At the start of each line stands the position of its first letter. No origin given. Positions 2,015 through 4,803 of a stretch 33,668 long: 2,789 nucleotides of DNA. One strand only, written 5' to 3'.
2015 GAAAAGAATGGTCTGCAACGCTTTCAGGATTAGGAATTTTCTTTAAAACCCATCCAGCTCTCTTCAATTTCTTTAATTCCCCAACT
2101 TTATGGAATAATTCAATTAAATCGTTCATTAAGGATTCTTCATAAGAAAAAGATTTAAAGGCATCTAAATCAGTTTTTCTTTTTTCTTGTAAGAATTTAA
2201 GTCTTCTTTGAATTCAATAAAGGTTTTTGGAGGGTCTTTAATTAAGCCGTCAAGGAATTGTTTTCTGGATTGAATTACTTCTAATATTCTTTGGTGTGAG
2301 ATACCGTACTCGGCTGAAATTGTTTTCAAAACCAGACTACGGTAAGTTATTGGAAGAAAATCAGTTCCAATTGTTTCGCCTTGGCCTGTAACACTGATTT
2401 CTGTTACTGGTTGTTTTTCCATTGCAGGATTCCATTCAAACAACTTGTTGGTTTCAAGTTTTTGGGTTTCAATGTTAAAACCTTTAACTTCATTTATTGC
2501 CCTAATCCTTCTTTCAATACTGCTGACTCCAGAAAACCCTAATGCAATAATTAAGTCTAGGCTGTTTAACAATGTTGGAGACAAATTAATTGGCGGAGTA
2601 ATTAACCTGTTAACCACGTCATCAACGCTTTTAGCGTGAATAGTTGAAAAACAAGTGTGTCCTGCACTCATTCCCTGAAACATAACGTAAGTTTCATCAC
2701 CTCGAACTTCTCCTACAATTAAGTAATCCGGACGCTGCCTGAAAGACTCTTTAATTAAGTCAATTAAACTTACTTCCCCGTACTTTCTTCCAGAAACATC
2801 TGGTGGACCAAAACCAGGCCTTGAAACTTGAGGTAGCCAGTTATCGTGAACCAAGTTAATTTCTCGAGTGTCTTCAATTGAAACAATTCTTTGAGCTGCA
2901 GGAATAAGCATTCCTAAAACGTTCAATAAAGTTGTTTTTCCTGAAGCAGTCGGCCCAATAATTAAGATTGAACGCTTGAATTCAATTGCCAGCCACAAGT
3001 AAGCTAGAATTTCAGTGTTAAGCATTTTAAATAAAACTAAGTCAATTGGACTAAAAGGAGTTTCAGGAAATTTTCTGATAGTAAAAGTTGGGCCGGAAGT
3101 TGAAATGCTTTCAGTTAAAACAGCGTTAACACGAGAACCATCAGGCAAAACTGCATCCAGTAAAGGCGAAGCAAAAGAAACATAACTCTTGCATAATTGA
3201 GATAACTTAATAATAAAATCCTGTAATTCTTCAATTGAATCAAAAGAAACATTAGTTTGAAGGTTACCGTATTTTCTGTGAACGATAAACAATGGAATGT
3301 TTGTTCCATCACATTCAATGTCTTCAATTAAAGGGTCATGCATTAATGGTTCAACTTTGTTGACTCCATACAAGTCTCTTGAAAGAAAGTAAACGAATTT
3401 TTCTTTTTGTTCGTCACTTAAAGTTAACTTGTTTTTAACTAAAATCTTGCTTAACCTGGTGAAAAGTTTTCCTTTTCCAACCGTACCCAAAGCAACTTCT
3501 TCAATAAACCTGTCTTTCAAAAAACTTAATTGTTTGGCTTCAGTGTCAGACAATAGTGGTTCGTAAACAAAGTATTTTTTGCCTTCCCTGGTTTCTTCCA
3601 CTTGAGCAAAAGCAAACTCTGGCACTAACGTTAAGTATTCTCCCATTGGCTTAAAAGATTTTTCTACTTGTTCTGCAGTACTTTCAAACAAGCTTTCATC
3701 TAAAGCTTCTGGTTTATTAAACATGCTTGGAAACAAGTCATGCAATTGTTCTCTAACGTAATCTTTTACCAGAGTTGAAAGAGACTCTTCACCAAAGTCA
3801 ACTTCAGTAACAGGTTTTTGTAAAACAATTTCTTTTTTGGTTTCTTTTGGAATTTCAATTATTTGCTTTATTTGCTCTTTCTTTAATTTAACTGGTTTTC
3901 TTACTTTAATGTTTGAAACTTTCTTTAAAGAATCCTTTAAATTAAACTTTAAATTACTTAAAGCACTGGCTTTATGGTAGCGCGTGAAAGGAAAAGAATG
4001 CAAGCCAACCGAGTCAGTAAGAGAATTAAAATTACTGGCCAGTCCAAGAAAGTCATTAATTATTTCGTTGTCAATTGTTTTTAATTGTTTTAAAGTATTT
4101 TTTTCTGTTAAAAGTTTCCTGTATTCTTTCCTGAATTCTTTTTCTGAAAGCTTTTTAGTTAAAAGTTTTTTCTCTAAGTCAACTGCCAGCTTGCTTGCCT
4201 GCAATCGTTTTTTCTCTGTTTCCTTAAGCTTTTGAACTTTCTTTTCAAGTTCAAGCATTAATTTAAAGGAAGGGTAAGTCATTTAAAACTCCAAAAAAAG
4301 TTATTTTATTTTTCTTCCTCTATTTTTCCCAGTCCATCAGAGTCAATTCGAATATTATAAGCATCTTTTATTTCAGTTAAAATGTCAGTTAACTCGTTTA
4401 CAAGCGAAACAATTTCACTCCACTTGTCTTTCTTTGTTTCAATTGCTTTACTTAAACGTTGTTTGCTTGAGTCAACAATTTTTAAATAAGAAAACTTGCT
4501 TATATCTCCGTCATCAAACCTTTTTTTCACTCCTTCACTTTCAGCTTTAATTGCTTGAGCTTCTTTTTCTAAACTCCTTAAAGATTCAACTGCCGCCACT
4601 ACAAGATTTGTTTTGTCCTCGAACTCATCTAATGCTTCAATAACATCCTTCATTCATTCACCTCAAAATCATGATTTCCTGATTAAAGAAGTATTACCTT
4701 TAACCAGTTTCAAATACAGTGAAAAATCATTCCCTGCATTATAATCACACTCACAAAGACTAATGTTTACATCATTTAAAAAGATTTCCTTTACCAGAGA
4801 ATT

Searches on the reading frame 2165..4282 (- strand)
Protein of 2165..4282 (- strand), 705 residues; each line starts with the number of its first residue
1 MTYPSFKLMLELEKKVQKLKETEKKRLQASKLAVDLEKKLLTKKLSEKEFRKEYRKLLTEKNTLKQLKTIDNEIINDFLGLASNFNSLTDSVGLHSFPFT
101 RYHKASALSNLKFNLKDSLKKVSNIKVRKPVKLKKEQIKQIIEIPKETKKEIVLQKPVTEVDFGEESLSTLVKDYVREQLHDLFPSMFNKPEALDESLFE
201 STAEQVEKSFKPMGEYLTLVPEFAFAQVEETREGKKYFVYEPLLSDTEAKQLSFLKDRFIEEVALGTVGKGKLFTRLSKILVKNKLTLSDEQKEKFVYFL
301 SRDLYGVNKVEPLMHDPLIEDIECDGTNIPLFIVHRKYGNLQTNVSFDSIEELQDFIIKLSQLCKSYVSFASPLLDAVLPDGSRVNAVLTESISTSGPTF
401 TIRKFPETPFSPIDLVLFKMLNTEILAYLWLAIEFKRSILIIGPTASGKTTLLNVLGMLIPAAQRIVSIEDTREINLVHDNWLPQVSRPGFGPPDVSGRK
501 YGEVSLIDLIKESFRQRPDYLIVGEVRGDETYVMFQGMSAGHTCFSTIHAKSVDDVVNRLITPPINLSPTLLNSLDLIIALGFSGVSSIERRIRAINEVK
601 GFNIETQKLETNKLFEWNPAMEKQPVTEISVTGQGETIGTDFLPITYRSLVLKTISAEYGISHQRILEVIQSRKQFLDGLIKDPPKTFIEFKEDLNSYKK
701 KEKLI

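Call 9: search_protein_families(library=pfam, proteins=[window:2165-4282:-], max_evalue=1)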
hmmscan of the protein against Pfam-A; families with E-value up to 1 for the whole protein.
window:2165-4282:- (705 aa): 11 families
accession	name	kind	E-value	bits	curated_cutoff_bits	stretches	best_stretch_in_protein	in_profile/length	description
PF00437.27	T2SSE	-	8.6e-32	110.6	24.9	1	345-580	38-274/370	Type II/IV secretion system protein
PF13555.12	AAA_29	-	0.0056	16.8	27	1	434-461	18-48/61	P-loop containing region of AAA domain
PF00005.33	ABC_tran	-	0.016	16.2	25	1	435-470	10-45/137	ABC transporter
PF20720.3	nSTAND3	-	0.018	15.2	27.2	1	435-480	16-62/155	Novel STAND NTPase 3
PF13476.12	AAA_23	-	0.019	16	27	1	433-457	15-40/201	AAA domain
PF09439.16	SRPRB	-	0.021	14.6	25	1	436-458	3-25/178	Signal recognition particle receptor beta subunit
PF13304.12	AAA_21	-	0.028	14.9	27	1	440-460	3-23/304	AAA domain, putative AbiEii toxin, Type IV TA system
PF19568.5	Spore_III_AA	-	0.079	12.5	27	0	424-456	133-164/306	Sporulation stage III, protein AA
PF01078.27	Mg_chelatase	-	0.098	12.5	20.3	1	432-478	18-64/207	Magnesium chelatase, subunit ChlI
PF13401.12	AAA_22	-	0.13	13.1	27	1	436-462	5-31/130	AAA domain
PF13191.12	AAA_16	-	0.15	13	32.6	1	437-457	25-45/167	AAA ATPase domain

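Call 18: find_related_loci(query=window:2165-4282:-, collection=genome_contigs, flank=10000)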
Query window:2165-4282:- (705 aa) in genome_contigs; peptide patterns used: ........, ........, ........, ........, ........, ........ (x = any residue, [..] = any of these).
141 stretches matched a pattern; 2 encode a relative of the query (tblastn E <= 1e-3); 2 distinct loci.
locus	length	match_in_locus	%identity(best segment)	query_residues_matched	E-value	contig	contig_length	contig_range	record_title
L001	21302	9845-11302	41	208-702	6e-119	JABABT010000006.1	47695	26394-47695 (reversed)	MAG: Candidatus Aenigmatarchaeota archaeon isolate bin78o c_000000479390, whole genome shotgun sequence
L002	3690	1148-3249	32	400-598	1e-10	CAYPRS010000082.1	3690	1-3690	MAG TPA_asm: uncultured Candidatus Saccharibacteria bacterium isolate binchicken_co164_44 genome assembly, contig: NODE_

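Call 21: find_related_loci(query=window:2165-4282:-, collection=metagenome_contigs, flank=10000)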
Query window:2165-4282:- (705 aa) in metagenome_contigs; peptide patterns used: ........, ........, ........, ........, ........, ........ (x = any residue, [..] = any of these).
316 stretches matched a pattern, but none encodes a relative of the query by tblastn (E <= 1e-3).

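Call 27: find_homologous_proteins(query=window:2165-4282:-, max_evalue=1e-20)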
Query window:2165-4282:- (705 aa): 7023 proteins with E <= 1e-20 among 8000 candidates; the best 120 are listed.
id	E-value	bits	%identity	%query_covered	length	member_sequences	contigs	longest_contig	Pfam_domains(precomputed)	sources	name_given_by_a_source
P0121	0.0e+0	1540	100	100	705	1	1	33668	PF00437.27,PF27713.1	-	-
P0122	8.5e-202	690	50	98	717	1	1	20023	PF00437.27,PF27713.1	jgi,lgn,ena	-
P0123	1.4e-199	683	48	100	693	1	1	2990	PF00437.27,PF27713.1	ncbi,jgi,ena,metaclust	metaclust:\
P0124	5.2e-188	644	56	73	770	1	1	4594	PF00437.27,PF27713.1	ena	-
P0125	4.1e-180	618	48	95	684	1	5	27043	PF00437.27,PF27713.1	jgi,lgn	-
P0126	2.0e-178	613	52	77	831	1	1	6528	PF00437.27,PF27713.1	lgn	-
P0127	8.8e-175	601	52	69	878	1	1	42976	PF00437.27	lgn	-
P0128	3.0e-174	599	46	100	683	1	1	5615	PF00437.27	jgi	jgi:archaeal flagellar protein FlaI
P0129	2.8e-173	596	44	100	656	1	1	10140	PF00437.27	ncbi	ncbi:MAG: type II/IV secretion system ATPase subunit [archaeon]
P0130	3.8e-173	595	54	72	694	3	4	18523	PF00437.27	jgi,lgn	jgi:flagellar protein FlaI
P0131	1.8e-172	593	44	99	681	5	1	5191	PF00437.27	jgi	jgi:flagellar protein FlaI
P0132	2.2e-172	593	50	81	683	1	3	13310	PF00437.27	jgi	jgi:archaeal flagellar protein FlaI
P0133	4.3e-172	592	50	80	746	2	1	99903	PF00437.27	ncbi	-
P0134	2.3e-171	589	43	100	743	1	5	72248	PF00437.27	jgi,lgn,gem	-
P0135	1.6e-170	587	43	100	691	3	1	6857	PF00437.27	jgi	jgi:archaeal flagellar protein FlaI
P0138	2.7e-169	583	44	100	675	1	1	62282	PF00437.27,PF27713.1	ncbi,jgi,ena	-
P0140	3.9e-169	582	44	100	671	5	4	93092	PF00437.27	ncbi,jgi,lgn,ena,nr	ncbi:MAG: type II/IV secretion system ATPase subunit [archaeon]|nr:type II/IV secretion system ATPas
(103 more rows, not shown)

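Call 28: find_encoding_contigs(protein=P0122, flank=10000, max_places=2)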
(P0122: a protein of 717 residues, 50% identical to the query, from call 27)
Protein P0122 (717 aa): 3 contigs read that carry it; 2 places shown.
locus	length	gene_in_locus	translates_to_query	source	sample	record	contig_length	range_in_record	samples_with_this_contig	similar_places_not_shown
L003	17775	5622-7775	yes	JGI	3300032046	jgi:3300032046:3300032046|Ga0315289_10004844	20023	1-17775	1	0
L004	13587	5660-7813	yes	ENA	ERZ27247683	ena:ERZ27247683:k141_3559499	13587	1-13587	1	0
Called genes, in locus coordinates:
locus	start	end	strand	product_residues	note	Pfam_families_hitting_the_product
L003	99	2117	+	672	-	-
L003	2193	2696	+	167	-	-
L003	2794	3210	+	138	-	PF01850:PIN (weak)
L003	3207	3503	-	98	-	-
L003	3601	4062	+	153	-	-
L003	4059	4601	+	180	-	-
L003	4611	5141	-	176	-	PF02778:tRNA_int_endo_N, PF01974:tRNA_int_endo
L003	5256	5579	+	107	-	-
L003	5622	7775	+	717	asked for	PF00437:T2SSE, PF27713:UCP018868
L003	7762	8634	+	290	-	PF00482:T2SSF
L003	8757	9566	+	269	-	PF00482:T2SSF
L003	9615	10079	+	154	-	-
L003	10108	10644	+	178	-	-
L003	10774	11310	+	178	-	-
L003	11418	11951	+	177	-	-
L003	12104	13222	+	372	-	PF00579:tRNA-synt_1b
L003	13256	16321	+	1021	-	-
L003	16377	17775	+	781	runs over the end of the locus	-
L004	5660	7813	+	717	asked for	PF00437:T2SSE, PF27713:UCP018868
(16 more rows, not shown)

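Call 29: find_encoding_contigs(protein=P0125, flank=10000, max_places=2)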
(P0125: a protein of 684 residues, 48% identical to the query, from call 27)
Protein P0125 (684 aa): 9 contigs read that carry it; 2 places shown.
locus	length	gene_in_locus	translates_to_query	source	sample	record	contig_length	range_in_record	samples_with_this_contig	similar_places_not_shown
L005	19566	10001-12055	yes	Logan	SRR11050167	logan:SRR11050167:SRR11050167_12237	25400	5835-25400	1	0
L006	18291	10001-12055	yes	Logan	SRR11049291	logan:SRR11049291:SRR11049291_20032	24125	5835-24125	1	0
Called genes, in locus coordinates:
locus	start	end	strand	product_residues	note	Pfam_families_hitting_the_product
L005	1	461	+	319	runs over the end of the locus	PF00535:Glycos_transf_2, PF10111:Glyco_tranf_2_2, PF13641:Glyco_tranf_2_3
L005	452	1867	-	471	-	PF02310:B12-binding, PF04055:Radical_SAM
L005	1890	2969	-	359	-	PF13439:Glyco_transf_4, PF20706:GT4-conflict (faint), PF00534:Glycos_transf_1, PF13692:Glyco_trans_1_4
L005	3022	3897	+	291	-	PF00535:Glycos_transf_2, PF13641:Glyco_tranf_2_3, PF13632:Glyco_trans_2_3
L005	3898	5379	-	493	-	PF01943:Polysacc_synt, PF13440:Polysacc_synt_3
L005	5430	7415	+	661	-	-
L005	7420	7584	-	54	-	PF03911:Sec61_beta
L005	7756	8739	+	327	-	-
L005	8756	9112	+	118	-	-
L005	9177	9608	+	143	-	-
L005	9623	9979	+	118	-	PF00038:Filament (weak)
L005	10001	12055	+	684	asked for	PF00437:T2SSE, PF27713:UCP018868 (weak)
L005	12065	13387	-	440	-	-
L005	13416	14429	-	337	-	-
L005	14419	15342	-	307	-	PF00557:Peptidase_M24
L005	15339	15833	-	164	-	-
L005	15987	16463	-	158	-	PF03946:Ribosomal_L11_N, PF00298:Ribosomal_L11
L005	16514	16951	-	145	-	PF03439:Spt5-NGN, PF00467:KOW (weak)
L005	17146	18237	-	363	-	PF00091:Tubulin, PF12327:FtsZ_C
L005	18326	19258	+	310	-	PF01008:IF-2B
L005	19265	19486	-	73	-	-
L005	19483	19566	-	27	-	?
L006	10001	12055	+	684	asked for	PF00437:T2SSE, PF27713:UCP018868 (weak)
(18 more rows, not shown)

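Call 33: search_protein_families(library=pfam, proteins=[L005:5430-7415:+, L005:7756-8739:+, L005:8756-9112:+, L005:9177-9608:+, L003:99-2117:+, L003:13256-16321:+, L003:3601-4062:+, L003:4059-4601:+], max_evalue=0.1)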
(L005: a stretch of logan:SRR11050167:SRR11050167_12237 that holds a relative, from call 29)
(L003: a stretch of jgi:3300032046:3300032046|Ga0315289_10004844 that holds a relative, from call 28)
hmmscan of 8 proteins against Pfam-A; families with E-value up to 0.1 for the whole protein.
L005:5430-7415:+ (661 aa): 0 families

L005:7756-8739:+ (327 aa): 2 families
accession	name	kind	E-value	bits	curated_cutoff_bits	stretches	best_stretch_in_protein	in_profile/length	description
PF18883.6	AC_1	-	0.00092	19.6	27.1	1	104-164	6-67/114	Autochaperone Domain Type 1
PF09822.16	ABC_transp_aux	-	0.089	12.5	34.7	0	105-143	44-83/288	ABC-type uncharacterized transport system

L005:8756-9112:+ (118 aa): 0 families

L005:9177-9608:+ (143 aa): 1 family
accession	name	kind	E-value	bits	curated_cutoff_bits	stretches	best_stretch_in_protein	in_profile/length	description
PF09756.15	DDRGK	-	0.011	15.8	27.8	1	46-87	128-169/188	DDRGK domain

L003:99-2117:+ (672 aa): 0 families

L003:13256-16321:+ (1021 aa): 8 families
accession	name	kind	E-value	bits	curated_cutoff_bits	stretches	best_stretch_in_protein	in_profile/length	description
PF24684.1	Vgb_lyase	-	9.9e-59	199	50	4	309-561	14-273/290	Virginiamycin B lyase family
PF03946.19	Ribosomal_L11_N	-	6.9e-09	35.8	32.9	0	981-998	31-48/58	Ribosomal protein L11, N-terminal domain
PF06769.20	YoeB_toxin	-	1.2e-06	28.9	27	0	843-891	5-52/80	YoeB-like toxin of bacterial type II toxin-antitoxin system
PF01436.27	NHL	-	4.4e-05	23.7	20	0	309-331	3-26/28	NHL repeat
PF00058.23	Ldl_recept_b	-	4.8e-05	24.2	21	0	877-887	32-42/42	Low-density lipoprotein receptor repeat class B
PF00360.26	PHY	-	0.051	13.4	27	0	751-792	46-87/183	Phytochrome region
PF21544.3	PorZ_N_b_propeller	-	0.077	13.7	27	0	185-248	77-138/154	TSS9, PorZ, N-terminal beta-propeller domain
PF19507.4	DUF6041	-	0.08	13.4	27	0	461-489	89-117/140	Family of unknown function (DUF6041)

L003:3601-4062:+ (153 aa): 0 families

L003:4059-4601:+ (180 aa): 2 families
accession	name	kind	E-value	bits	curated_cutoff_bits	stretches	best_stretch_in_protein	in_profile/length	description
PF07705.17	CARDB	-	0.0055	17.3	22.7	1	92-141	21-70/101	CARDB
PF07790.16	Pilin_N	-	0.0081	17.4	25.2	1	28-64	1-35/78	Archaeal Type IV pilin, N-terminal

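Call 45: find_encoding_contigs(protein=P0134, flank=10000, max_places=1)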
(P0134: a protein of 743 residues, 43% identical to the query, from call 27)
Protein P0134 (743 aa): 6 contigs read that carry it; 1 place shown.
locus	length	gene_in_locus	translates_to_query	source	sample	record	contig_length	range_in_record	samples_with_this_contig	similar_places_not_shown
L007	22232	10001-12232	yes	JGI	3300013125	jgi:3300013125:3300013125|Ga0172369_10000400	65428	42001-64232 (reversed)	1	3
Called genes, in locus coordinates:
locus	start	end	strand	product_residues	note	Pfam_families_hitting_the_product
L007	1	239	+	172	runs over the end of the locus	-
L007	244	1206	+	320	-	PF00535:Glycos_transf_2, PF10111:Glyco_tranf_2_2, PF13641:Glyco_tranf_2_3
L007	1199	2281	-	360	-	PF13439:Glyco_transf_4, PF00534:Glycos_transf_1, PF13692:Glyco_trans_1_4, PF20706:GT4-conflict (faint)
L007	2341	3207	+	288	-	PF00535:Glycos_transf_2, PF13641:Glyco_tranf_2_3, PF13506:Glyco_transf_21 (weak), PF13632:Glyco_trans_2_3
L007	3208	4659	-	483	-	PF01943:Polysacc_synt, PF13440:Polysacc_synt_3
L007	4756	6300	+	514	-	-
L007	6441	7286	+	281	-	PF02498:Bro-N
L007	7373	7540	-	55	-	PF03911:Sec61_beta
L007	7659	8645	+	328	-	-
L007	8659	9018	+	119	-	-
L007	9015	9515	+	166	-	-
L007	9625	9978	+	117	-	-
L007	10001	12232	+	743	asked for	PF00437:T2SSE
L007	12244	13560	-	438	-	-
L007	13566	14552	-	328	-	-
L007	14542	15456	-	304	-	PF00557:Peptidase_M24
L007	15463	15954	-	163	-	-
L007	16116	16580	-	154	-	PF03946:Ribosomal_L11_N, PF00298:Ribosomal_L11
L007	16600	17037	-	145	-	PF03439:Spt5-NGN, PF00467:KOW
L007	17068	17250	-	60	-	PF00584:SecE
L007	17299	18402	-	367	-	PF00091:Tubulin, PF12327:FtsZ_C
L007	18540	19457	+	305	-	PF01008:IF-2B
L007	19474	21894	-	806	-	PF03104:DNA_pol_B_exo1, PF00136:DNA_pol_B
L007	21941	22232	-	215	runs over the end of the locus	-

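Call 46: find_encoding_contigs(protein=P0138, flank=10000, max_places=1)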
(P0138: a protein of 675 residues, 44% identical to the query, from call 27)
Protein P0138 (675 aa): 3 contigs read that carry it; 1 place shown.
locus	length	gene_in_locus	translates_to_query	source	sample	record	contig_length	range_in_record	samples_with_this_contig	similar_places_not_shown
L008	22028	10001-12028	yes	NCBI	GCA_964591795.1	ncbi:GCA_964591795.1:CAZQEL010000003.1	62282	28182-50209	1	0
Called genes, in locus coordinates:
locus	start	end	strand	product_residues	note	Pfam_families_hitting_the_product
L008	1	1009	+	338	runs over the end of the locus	PF21238:Pus10_C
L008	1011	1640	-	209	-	PF22175:Ogg-HhH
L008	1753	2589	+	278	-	-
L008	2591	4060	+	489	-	-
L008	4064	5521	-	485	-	PF01943:Polysacc_synt, PF13440:Polysacc_synt_3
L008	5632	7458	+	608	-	-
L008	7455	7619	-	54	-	PF03911:Sec61_beta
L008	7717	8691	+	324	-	-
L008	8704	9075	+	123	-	-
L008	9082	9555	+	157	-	-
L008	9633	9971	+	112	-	-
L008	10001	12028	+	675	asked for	PF27713:UCP018868 (faint), PF00437:T2SSE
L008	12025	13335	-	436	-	-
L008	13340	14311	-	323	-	-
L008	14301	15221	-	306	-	PF00557:Peptidase_M24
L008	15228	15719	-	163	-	-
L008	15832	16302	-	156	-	PF03946:Ribosomal_L11_N, PF00298:Ribosomal_L11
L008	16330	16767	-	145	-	PF03439:Spt5-NGN, PF00467:KOW (weak)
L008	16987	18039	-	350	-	PF00091:Tubulin, PF12327:FtsZ_C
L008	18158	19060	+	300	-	PF01008:IF-2B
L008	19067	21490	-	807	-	PF03104:DNA_pol_B_exo1, PF00136:DNA_pol_B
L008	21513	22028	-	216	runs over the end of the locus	-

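Call 47: find_encoding_contigs(protein=P0140, flank=10000, max_places=1)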
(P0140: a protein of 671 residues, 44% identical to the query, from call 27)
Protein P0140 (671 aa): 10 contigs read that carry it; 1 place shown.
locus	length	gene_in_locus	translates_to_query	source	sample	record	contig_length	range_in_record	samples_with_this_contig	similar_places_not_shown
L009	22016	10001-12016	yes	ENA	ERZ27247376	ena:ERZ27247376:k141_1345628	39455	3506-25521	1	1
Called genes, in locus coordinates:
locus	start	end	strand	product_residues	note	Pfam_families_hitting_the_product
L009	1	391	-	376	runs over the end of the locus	PF05050:Methyltransf_21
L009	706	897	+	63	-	PF00313:CSD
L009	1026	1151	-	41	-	-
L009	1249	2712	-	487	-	PF01943:Polysacc_synt, PF13440:Polysacc_synt_3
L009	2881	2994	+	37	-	-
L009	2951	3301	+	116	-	-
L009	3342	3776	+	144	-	-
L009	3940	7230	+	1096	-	PF10102:DUF2341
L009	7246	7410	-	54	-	PF03911:Sec61_beta (weak)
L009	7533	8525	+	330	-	-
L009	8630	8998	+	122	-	-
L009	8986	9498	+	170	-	-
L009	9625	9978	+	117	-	-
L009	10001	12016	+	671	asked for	PF00437:T2SSE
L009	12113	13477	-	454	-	-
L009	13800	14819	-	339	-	-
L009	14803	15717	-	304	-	PF00557:Peptidase_M24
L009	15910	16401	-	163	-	-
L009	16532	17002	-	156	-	PF03946:Ribosomal_L11_N, PF00298:Ribosomal_L11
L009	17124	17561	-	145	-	PF03439:Spt5-NGN, PF00467:KOW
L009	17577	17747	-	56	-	PF00584:SecE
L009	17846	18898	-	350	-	PF00091:Tubulin, PF12327:FtsZ_C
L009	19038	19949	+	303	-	PF01008:IF-2B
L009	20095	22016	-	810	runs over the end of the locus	PF03104:DNA_pol_B_exo1, PF00136:DNA_pol_B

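Call 72: search_protein_families(library=pfam, proteins=[L009:3940-7230:+, L008:5632-7458:+], max_evalue=0.1)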
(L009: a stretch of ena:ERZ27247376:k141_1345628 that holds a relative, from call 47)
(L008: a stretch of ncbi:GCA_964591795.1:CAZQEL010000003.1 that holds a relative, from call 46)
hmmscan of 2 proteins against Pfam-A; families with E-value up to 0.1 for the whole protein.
L009:3940-7230:+ (1096 aa): 1 family
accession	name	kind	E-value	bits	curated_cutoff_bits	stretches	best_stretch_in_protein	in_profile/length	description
PF10102.14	DUF2341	-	5.9e-19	68.7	23.4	2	364-423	16-82/84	Domain of unknown function (DUF2341)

L008:5632-7458:+ (608 aa): 0 families

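Call 81: find_encoding_contigs(protein=P0127, flank=10000, max_places=1)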
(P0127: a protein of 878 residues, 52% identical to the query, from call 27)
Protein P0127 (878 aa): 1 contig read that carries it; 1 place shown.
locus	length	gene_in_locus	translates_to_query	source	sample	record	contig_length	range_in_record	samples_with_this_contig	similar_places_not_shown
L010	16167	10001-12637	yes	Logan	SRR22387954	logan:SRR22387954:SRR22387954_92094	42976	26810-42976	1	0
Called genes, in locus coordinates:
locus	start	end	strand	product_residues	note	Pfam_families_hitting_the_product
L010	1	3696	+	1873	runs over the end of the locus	PF07705:CARDB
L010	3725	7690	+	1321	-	PF15892:BNR_4 (faint)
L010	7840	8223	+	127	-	-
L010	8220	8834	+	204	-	-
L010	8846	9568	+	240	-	-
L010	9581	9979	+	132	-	-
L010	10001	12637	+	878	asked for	PF00437:T2SSE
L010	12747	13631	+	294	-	PF00482:T2SSF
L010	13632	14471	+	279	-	PF00482:T2SSF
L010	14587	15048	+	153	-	-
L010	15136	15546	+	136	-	-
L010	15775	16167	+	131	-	?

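Call 89: search_protein_families(library=ncbifam, proteins=[window:2165-4282:-], max_evalue=1)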
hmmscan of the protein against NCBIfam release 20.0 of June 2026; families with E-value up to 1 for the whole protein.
window:2165-4282:- (705 aa): 51 families (the best 25 are shown)
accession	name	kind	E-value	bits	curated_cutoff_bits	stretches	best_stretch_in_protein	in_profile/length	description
NF058587.1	archaellum_moto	equivalog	4.2e-98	329.4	550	1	250-623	90-457/527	archaellum flagellar ATPase motor FlaI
NF053672.1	bindosome_BasE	exception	6.1e-54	183.6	1000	1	236-575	63-406/512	bindosome assembly system ATPase subunit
TIGR03819.1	heli_sec_ATPase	hypoth_equivalog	1e-44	153.2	373.15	1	286-560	31-297/340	TadA family conjugal transfer-associated ATPase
TIGR02788.1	VirB11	equivalog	5.4e-33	114.3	249.95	1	344-561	30-263/308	P-type DNA transfer ATPase VirB11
TIGR02782.1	TrbB_P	equivalog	4.1e-25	88.7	304.55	1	350-603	51-297/303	P-type conjugative transfer ATPase TrbB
NF010475.0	PRK13900.1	equivalog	6.6e-25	87.9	389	2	422-558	146-277/333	type IV secretion system ATPase VirB11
NF010469.0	PRK13894.1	subfamily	3.9e-23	82.3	508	1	368-603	82-311/320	conjugal transfer ATPase TrbB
NF010425.0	PRK13851.1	equivalog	1.7e-21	76.5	461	2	421-552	147-272/344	type IV secretion system protein VirB11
NF010407.0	PRK13833.1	subfamily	5.9e-17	62.1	499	1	365-607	74-308/323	conjugal transfer protein TrbB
NF041000.1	ATPase_ComGA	equivalog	6e-17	61.5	300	1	439-563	131-245/267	competence type IV pilus ATPase ComGA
TIGR01420.1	pilT_fam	subfamily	4.6e-12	45.8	319.1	1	439-562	125-241/343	PilT/PilU family type 4a pilus ATPase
NF007755.0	PRK10436.1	equivalog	1.1e-10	40.8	617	1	439-580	222-351/465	type II secretion system protein GspE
TIGR02538.1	type_IV_pilB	equivalog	1.4e-10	40.5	675.65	1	439-580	319-448/564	type IV-A pilus assembly ATPase PilB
TIGR02533.1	type_II_gspE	equivalog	8.7e-10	37.9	630.25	1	439-573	246-367/486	type II secretion system ATPase GspE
NF053534.1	T4PilAsmATPsTfpB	equivalog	5.4e-09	35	850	1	438-561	338-450/584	type IV pilus assembly ATPase TfpB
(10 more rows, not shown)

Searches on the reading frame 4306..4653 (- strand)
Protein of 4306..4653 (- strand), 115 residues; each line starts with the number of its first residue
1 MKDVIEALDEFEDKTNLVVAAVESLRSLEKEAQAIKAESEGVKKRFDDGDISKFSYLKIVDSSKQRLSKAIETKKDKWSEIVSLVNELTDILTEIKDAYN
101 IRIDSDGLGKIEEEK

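Call 9: search_protein_families(library=pfam, proteins=[window:4306-4653:-], max_evalue=1)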
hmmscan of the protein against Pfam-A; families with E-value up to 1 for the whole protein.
window:4306-4653:- (115 aa): 7 families
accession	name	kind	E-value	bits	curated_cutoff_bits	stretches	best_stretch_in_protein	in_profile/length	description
PF02403.27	Seryl_tRNA_N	-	0.0049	17.5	28.2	1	2-48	39-85/108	Seryl-tRNA synthetase N-terminal domain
PF06924.17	DUF1281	-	0.019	14.9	27.3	1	25-87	56-118/177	Protein of unknown function (DUF1281)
PF00015.26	MCPsignal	-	0.034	14.4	34.6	1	55-99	107-151/172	Methyl-accepting chemotaxis protein (MCP) signalling domain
PF02996.22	Prefoldin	-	0.096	13.1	23.2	0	67-100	75-108/120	Prefoldin subunit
PF11727.13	ISG65-75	-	0.098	12.3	25.1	1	12-98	50-136/281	Invariant surface glycoprotein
PF10496.14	Syntaxin-18_N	-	0.23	12.2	30.6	0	79-99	51-71/87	SNARE-complex protein Syntaxin-18 N-terminus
PF24073.1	DUF7365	-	0.27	11.8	27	0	7-45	62-100/101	Coiled-coil region of unknown function (DUF7365)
